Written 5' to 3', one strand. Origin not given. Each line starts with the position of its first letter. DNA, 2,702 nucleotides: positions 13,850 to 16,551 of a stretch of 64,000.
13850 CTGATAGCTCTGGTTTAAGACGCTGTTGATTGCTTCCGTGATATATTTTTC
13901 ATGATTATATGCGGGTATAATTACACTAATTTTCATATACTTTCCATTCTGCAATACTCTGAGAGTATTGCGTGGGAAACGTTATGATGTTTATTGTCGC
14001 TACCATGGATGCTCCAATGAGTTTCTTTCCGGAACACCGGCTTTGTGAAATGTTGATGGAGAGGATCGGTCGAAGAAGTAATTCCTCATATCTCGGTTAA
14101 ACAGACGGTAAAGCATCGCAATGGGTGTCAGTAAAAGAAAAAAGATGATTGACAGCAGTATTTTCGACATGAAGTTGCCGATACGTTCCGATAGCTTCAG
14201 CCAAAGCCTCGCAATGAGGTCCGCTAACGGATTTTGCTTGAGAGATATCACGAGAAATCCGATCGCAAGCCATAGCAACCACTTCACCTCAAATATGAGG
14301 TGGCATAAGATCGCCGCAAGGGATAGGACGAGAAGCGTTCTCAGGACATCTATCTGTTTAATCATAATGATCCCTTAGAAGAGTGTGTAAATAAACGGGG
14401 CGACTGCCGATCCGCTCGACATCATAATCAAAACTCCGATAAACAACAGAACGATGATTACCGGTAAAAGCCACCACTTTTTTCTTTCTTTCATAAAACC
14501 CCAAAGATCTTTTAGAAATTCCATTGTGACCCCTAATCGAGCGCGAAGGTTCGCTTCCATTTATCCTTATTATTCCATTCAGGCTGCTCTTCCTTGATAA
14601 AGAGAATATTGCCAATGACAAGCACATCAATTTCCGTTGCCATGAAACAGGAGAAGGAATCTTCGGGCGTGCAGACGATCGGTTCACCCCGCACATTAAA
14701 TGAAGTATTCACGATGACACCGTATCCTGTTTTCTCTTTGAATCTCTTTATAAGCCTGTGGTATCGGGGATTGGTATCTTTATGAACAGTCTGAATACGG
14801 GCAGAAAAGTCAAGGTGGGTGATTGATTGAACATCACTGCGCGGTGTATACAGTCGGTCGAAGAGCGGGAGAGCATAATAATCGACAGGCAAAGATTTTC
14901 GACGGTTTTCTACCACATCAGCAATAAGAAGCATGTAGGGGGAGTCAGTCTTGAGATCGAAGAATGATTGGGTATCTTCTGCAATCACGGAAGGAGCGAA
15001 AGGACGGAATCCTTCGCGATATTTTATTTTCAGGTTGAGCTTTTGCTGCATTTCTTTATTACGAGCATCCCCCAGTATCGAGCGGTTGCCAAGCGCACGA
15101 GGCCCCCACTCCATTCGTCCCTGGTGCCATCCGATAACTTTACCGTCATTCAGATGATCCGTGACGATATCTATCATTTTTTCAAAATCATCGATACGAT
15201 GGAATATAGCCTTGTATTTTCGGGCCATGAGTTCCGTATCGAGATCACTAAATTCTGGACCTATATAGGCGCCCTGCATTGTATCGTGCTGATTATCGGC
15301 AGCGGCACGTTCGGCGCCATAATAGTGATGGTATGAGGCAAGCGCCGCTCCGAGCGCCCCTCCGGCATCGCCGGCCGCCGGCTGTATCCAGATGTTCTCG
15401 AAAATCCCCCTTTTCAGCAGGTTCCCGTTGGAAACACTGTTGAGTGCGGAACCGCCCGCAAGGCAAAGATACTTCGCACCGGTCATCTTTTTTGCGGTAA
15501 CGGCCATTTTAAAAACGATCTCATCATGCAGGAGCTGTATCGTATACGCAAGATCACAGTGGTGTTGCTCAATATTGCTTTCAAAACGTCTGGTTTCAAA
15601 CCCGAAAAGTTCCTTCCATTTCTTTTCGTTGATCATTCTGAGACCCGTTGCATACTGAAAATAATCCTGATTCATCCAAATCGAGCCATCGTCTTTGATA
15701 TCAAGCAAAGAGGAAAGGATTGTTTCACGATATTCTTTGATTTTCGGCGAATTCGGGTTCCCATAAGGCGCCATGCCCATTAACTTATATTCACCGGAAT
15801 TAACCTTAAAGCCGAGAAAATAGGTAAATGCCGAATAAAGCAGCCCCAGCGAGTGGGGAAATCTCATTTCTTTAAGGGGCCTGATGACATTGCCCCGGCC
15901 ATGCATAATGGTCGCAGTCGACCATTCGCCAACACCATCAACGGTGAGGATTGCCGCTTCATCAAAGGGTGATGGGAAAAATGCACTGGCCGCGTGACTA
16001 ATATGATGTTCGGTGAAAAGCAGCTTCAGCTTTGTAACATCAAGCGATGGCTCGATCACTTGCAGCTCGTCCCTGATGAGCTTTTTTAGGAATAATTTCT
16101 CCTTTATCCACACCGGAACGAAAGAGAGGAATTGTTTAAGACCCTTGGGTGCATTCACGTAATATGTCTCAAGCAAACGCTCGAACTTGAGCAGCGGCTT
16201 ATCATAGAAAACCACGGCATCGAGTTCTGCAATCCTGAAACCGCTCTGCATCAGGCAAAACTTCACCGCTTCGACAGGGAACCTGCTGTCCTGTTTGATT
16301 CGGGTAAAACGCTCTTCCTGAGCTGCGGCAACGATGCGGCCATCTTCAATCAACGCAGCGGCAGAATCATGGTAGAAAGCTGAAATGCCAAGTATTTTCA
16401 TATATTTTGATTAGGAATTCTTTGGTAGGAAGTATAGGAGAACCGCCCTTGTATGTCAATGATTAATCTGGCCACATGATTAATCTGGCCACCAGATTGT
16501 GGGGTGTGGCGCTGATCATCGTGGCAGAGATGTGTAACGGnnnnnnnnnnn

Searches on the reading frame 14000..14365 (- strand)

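Call 5: search_protein_families(library=pfam, proteins=[window:14000-14365:-], max_evalue=0.01)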
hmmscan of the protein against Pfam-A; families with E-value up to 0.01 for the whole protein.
window:14000-14365:- (121 aa): 1 family
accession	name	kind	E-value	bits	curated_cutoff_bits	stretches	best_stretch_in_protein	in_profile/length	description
PF19588.4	SxtJ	-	1.5e-07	32.5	24.4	1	12-92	18-96/99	Saxitoxin biosynthesis operon protein SxtJ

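Call 88: search_protein_families(library=ncbifam, proteins=[window:14003-14365:-], max_evalue=0.00001)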
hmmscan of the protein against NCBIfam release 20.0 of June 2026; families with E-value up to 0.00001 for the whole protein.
window:14003-14365:- (121 aa): 0 families

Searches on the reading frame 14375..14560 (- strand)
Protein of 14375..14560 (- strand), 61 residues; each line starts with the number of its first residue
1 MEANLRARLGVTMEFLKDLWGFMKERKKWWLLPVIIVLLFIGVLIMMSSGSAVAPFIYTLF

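Call 5: search_protein_families(library=pfam, proteins=[window:14375-14560:-], max_evalue=0.01)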
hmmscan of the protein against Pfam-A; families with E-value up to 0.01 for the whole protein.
window:14375-14560:- (61 aa): 1 family
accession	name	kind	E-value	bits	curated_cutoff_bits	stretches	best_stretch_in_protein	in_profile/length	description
PF19451.5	DUF5989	-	1.6e-26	92.5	27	1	13-61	1-49/49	Family of unknown function (DUF5989)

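Call 88: search_protein_families(library=ncbifam, proteins=[window:14378-14560:-], max_evalue=0.00001)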
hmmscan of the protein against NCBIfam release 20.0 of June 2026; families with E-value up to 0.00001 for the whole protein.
window:14378-14560:- (61 aa): 0 families

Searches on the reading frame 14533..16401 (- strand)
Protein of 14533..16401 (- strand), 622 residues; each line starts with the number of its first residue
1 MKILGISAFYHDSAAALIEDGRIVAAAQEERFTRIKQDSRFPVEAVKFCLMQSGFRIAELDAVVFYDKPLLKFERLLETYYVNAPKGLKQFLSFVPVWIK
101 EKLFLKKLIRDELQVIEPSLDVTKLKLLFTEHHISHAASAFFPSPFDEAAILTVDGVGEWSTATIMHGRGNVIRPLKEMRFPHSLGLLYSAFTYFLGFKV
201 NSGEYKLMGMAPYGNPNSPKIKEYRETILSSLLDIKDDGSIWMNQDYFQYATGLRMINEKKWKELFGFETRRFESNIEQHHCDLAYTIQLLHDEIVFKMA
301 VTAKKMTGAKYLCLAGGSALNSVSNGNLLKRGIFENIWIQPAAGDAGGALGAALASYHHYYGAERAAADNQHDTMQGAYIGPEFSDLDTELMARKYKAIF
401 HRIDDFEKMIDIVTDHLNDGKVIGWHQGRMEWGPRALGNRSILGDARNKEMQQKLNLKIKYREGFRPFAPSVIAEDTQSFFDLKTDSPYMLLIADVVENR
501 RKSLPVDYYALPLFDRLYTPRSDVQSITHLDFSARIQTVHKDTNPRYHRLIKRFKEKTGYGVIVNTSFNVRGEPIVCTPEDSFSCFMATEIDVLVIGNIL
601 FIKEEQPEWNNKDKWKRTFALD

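Call 5: search_protein_families(library=pfam, proteins=[window:14533-16401:-], max_evalue=0.01)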
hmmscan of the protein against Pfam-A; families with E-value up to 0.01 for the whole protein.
window:14533-16401:- (622 aa): 2 families
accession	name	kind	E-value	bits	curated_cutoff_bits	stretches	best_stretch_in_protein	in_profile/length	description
PF02543.21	Carbam_trans_N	-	1.4e-93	314.5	24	1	2-354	1-346/346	Carbamoyltransferase N-terminus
PF16861.10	Carbam_trans_C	-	2.8e-70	235.7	27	1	415-602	2-169/170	Carbamoyltransferase C-terminus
